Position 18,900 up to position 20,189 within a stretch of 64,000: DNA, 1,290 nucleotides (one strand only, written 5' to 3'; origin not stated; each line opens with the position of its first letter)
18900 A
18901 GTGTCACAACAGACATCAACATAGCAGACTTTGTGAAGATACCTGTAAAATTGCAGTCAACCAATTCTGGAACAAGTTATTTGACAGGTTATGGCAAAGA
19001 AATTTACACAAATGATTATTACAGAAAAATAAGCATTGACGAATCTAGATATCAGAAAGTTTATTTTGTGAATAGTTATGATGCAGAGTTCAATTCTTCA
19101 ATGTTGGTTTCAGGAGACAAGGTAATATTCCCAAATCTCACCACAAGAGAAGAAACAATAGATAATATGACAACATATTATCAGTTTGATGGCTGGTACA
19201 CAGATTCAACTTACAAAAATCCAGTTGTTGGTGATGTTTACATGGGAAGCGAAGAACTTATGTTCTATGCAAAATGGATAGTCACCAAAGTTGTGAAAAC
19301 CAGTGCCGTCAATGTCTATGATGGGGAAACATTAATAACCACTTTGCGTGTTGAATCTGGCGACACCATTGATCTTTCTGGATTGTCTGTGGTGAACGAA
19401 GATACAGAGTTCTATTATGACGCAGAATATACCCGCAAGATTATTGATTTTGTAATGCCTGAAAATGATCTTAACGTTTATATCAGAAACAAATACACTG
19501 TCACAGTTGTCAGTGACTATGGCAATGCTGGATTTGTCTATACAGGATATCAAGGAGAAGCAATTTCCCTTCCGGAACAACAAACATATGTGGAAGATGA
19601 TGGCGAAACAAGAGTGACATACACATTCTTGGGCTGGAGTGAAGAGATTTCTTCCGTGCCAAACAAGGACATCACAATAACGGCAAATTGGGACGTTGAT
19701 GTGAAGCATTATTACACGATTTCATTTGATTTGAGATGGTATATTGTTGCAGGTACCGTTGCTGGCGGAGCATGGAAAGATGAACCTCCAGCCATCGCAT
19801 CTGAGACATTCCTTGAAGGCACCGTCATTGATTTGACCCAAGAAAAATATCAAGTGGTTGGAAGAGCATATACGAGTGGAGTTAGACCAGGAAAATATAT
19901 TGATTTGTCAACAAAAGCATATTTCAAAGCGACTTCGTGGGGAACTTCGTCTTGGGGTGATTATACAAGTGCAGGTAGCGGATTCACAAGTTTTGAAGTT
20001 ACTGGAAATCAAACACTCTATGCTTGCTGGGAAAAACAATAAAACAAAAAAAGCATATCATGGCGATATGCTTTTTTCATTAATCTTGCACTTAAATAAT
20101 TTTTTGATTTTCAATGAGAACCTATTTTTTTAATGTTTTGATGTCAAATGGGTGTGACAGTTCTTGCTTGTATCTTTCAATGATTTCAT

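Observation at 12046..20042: Translationally coupled 321-aa + 2,349-aa N-terminally anchored pair; the giant protein is built from an unassigned ~100-130-aa module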

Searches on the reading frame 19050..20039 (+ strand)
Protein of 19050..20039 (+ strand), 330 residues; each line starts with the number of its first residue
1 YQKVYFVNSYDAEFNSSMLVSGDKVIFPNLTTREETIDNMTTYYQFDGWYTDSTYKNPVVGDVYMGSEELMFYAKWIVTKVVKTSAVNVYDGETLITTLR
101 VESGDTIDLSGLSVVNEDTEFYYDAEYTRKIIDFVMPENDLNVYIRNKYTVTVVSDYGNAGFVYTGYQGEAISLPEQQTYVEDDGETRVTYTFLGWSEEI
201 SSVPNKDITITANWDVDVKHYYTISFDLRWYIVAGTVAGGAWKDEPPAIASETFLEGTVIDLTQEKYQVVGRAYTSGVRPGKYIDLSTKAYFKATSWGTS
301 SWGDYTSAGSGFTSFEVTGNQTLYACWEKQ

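Call 71: search_protein_families(library=pfam, proteins=[window:19050-20039:+], max_evalue=10)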
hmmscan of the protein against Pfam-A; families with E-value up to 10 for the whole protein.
window:19050-20039:+ (330 aa): 2 families
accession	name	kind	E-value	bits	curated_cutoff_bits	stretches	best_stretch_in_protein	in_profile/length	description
PF09479.16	Flg_new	-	2e-06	28.2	27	2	42-75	31-65/65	Listeria-Bacteroides repeat domain (List_Bact_rpt)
PF18655.7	SHIRT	-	0.0022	19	22.4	1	169-215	36-80/82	SHIRT domain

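Call 72: search_solved_structures(query=window:19050-20039:+, max_evalue=1)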
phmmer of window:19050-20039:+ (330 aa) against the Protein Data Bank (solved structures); distinct sequences matched with E-value up to 1: 0.
